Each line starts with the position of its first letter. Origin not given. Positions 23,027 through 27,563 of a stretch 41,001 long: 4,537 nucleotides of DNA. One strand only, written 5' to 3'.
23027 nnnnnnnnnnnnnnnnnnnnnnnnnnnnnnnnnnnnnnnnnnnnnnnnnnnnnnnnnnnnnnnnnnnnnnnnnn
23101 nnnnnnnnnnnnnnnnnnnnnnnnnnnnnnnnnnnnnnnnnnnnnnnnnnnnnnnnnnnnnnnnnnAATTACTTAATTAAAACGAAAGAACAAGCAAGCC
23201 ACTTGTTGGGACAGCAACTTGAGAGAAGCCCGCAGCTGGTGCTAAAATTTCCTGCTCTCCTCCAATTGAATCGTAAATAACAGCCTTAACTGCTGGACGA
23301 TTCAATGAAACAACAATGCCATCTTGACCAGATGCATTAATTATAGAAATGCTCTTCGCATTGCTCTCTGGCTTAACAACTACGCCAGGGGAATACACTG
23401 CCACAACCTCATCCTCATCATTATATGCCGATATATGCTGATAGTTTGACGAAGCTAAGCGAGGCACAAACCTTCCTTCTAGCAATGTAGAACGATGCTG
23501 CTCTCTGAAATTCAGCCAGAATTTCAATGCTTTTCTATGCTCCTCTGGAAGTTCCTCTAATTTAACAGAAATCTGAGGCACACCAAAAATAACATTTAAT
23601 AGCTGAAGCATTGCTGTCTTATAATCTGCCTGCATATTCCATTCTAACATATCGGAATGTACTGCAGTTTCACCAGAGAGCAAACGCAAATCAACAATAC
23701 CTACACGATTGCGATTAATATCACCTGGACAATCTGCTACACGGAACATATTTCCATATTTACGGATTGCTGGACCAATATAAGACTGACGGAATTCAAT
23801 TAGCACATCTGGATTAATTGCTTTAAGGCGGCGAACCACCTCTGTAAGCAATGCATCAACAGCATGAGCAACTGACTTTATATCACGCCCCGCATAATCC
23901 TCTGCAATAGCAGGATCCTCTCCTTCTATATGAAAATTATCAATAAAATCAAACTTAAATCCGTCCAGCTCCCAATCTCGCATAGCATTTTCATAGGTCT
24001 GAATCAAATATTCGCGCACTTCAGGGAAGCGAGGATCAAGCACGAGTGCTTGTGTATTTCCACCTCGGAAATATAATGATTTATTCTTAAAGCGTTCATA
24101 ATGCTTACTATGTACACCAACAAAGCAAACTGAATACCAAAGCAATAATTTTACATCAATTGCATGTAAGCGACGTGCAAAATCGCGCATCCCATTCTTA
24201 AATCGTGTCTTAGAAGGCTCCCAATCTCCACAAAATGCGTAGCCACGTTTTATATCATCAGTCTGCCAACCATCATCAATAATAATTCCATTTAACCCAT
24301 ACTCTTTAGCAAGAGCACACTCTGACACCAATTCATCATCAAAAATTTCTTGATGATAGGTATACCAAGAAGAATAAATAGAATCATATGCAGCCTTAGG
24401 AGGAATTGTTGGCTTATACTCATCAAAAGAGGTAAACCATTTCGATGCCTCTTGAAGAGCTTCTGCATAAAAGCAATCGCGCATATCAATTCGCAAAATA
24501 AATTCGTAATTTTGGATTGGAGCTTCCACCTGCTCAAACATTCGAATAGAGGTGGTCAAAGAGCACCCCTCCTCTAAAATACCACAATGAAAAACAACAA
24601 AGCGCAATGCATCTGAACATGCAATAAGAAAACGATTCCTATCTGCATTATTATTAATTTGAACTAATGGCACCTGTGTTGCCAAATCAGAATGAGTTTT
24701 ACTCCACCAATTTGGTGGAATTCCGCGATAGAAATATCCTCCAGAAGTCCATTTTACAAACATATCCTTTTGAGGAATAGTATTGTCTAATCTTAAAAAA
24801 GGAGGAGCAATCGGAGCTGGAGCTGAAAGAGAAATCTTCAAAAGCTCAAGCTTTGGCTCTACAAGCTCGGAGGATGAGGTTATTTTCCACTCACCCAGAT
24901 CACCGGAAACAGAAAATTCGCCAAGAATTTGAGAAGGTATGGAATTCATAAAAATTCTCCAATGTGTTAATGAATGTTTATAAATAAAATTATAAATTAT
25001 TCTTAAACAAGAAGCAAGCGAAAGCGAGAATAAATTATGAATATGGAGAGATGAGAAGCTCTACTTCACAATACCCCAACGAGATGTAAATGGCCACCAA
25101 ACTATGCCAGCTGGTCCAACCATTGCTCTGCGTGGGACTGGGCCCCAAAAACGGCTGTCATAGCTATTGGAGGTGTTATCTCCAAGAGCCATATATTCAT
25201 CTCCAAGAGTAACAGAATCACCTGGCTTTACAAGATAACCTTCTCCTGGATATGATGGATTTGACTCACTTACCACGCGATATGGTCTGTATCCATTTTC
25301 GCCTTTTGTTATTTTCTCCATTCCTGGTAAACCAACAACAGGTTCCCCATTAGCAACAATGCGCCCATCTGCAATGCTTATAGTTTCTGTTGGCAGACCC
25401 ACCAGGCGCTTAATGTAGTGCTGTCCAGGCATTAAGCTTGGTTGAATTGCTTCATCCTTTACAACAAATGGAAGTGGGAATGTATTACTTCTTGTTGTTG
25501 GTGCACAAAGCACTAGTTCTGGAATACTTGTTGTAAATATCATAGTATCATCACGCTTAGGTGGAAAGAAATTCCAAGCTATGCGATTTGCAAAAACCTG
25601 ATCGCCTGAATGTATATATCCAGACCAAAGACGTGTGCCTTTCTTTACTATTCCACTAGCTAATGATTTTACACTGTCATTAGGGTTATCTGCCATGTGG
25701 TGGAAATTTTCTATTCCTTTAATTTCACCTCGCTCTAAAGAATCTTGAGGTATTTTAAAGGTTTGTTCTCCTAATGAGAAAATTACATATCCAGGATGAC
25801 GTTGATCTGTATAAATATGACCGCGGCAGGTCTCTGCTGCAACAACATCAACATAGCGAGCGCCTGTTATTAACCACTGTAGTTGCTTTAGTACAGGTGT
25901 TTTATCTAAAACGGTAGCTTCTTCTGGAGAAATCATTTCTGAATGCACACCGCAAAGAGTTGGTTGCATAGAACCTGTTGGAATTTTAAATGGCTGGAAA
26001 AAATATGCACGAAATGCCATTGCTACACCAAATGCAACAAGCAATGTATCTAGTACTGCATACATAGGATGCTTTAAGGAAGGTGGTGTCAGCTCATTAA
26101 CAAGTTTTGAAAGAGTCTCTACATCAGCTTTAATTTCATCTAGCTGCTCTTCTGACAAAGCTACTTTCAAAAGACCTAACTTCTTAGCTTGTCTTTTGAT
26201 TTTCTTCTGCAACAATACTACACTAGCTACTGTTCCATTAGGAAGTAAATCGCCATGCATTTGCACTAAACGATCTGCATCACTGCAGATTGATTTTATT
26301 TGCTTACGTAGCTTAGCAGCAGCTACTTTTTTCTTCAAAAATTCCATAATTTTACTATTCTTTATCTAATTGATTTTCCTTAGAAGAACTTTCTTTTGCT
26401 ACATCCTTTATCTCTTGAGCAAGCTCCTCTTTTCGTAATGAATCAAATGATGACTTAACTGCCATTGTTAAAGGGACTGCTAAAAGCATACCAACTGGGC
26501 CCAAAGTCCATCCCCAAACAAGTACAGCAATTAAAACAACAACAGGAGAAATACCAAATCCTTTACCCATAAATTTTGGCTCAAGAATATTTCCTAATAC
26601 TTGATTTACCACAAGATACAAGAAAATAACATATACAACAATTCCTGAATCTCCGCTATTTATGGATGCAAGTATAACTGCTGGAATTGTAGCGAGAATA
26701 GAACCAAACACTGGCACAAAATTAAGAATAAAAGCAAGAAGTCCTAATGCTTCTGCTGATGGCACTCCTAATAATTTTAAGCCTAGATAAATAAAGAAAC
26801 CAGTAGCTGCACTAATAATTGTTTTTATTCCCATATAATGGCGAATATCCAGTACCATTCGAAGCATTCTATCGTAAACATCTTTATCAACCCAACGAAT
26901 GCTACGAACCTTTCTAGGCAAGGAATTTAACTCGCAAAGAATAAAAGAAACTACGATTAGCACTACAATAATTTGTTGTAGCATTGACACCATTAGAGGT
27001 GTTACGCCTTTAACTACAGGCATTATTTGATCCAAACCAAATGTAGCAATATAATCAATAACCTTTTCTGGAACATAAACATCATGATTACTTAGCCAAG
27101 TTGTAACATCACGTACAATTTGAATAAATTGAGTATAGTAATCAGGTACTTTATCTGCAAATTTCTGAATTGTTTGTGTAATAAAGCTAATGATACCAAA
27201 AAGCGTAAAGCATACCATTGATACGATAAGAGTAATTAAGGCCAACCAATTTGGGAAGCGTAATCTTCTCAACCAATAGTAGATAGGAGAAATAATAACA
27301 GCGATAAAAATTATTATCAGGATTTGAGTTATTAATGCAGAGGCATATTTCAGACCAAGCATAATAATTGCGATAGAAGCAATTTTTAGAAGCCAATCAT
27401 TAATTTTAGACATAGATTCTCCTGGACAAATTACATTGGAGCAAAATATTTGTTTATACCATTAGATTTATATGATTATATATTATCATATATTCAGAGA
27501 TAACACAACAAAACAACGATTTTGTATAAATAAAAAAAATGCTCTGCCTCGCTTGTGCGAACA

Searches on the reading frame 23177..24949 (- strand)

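Call 70: search_protein_families(library=pfam, proteins=[window:23177-24949:-], max_evalue=0.001)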
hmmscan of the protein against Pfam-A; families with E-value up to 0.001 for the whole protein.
window:23177-24949:- (590 aa): 3 families
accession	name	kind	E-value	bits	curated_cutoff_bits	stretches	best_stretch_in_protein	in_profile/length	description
PF02065.24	Melibiase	-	6.2e-12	45.6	27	1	194-489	47-344/347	Melibiase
PF01055.32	Glyco_hydro_31_2nd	-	1.9e-06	27.9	23.5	1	180-344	1-165/328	Glycosyl hydrolases family 31 TIM-barrel domain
PF02638.21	GHL10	-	3.7e-06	26.7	27.9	1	293-384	120-225/311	Glycosyl hydrolase-like 10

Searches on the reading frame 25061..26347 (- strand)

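Call 70: search_protein_families(library=pfam, proteins=[window:25061-26347:-], max_evalue=0.001)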
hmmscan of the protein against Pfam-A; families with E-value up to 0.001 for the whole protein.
window:25061-26347:- (428 aa): 1 family
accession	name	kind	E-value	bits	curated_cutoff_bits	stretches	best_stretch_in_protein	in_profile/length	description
PF10502.14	Peptidase_S26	-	7.2e-27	94.8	22.9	2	245-418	37-168/168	Signal peptidase, peptidase S26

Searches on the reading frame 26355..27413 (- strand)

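Call 70: search_protein_families(library=pfam, proteins=[window:26355-27413:-], max_evalue=0.001)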
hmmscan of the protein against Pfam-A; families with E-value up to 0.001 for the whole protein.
window:26355-27413:- (352 aa): 1 family
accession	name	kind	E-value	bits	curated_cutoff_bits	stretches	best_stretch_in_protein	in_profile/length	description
PF01594.21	AI-2E_transport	-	5e-53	180.8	34.3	1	10-326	4-326/327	AI-2E family transporter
